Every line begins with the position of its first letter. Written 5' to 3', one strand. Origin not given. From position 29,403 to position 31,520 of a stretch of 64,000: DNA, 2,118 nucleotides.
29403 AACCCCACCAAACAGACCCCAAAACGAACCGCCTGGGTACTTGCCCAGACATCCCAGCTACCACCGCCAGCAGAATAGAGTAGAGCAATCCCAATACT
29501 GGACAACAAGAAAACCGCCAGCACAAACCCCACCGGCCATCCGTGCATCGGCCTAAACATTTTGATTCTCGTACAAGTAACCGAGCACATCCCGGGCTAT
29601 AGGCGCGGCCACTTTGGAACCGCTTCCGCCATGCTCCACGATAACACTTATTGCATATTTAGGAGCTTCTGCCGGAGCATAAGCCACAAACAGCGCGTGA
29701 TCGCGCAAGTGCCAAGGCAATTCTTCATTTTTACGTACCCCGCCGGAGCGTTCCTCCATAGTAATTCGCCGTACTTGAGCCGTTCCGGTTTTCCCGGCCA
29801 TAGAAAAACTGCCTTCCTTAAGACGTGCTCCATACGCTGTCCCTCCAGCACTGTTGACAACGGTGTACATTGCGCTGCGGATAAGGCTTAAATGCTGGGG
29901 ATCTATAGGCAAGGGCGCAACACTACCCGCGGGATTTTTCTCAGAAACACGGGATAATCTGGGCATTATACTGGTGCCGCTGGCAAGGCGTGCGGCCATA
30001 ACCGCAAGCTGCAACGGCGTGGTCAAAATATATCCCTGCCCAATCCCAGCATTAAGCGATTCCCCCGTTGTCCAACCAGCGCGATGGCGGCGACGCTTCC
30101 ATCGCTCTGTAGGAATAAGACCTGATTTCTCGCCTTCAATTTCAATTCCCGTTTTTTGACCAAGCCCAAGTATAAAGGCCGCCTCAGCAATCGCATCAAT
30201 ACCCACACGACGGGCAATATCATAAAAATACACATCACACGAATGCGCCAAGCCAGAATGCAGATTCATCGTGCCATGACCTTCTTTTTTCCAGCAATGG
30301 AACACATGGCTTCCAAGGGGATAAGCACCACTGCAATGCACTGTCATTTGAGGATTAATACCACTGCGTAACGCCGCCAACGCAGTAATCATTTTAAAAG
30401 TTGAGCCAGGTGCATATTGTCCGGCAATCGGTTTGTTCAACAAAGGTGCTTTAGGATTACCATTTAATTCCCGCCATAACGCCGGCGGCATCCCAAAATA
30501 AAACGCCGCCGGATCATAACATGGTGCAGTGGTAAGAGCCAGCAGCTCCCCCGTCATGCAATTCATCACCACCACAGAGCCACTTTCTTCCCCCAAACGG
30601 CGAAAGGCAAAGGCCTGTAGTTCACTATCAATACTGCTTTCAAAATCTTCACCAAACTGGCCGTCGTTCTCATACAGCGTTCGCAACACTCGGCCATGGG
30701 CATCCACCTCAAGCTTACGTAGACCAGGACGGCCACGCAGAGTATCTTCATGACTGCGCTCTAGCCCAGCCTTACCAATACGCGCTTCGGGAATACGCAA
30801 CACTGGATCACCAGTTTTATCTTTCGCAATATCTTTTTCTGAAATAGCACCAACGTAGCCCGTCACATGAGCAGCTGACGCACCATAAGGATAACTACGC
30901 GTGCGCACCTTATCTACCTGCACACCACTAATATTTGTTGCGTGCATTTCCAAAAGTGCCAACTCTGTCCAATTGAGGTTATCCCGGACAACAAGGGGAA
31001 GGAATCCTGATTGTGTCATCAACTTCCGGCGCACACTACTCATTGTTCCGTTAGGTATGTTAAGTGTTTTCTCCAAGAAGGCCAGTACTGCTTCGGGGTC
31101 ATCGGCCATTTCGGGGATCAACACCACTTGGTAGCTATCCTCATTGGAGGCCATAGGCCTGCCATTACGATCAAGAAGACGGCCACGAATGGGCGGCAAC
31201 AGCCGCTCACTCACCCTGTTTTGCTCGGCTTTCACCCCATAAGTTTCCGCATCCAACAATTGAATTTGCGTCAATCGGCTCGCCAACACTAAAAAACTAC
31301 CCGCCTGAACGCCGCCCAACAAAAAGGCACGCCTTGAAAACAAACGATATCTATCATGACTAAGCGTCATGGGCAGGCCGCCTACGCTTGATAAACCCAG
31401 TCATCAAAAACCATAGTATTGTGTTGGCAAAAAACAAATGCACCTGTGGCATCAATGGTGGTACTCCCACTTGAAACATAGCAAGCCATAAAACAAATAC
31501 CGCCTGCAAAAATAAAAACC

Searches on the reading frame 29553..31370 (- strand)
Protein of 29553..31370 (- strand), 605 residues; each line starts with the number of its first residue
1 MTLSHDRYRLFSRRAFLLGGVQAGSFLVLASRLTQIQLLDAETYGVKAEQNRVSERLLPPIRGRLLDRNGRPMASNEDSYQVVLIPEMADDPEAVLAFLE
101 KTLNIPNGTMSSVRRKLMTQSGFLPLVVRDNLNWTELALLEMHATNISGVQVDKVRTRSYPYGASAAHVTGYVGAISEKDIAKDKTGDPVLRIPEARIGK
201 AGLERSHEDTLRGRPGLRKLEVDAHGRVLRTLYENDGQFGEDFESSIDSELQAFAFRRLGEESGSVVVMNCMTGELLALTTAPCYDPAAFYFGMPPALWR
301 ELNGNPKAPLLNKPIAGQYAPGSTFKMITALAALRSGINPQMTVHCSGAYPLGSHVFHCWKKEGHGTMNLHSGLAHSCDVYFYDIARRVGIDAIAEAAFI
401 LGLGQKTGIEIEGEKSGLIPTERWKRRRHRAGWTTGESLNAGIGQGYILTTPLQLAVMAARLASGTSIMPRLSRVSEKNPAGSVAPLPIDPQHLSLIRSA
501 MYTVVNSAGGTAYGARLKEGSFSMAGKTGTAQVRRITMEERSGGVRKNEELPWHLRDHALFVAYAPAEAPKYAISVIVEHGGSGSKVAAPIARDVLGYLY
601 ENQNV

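Call 14: find_encoding_contigs(protein=window:29553-31370:-, flank=10000, max_places=3)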
Protein window:29553-31370:- (605 aa): 16 contigs read that carry it; 3 places shown.
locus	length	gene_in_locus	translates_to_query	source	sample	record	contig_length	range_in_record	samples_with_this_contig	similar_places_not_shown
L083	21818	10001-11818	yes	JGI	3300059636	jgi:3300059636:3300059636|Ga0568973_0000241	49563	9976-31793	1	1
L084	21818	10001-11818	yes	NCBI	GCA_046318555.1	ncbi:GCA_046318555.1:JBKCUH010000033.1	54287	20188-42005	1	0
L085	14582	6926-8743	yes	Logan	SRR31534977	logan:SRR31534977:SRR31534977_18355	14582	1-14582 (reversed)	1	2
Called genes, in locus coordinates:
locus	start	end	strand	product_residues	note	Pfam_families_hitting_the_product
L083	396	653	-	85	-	PF06769:YoeB_toxin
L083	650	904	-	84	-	PF02604:PhdYeFM_antitox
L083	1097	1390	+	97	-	-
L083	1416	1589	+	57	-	-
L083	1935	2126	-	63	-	-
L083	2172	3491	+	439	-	PF05221:AdoHcyase, PF00670:AdoHcyase_NAD, PF02826:2-Hacid_dh_C (weak)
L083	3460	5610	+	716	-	PF00989:PAS (faint), PF13188:PAS_8 (faint), PF12860:PAS_7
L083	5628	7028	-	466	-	PF00309:Sigma54_AID, PF04963:Sigma54_CBD, PF04552:Sigma54_DBD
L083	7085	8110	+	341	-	PF01300:Sua5_yciO_yrdC, PF03481:Sua5_C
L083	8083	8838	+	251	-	PF13512:TPR_18, PF07719:TPR_2 (faint), PF13174:TPR_6 (faint), PF13428:TPR_14 (faint), PF13432:TPR_16 (faint), PF13525:YfiO, PF14559:TPR_19 (faint)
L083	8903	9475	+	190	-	PF12100:DUF3576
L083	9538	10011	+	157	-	-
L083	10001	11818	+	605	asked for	PF03717:PBP_dimer, PF00905:Transpeptidase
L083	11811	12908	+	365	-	PF01098:FTSW_RODA_SPOVE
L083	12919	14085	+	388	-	PF01266:DAO (faint), PF01494:FAD_binding_3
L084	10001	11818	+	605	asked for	PF03717:PBP_dimer, PF00905:Transpeptidase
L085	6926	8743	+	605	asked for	PF03717:PBP_dimer, PF00905:Transpeptidase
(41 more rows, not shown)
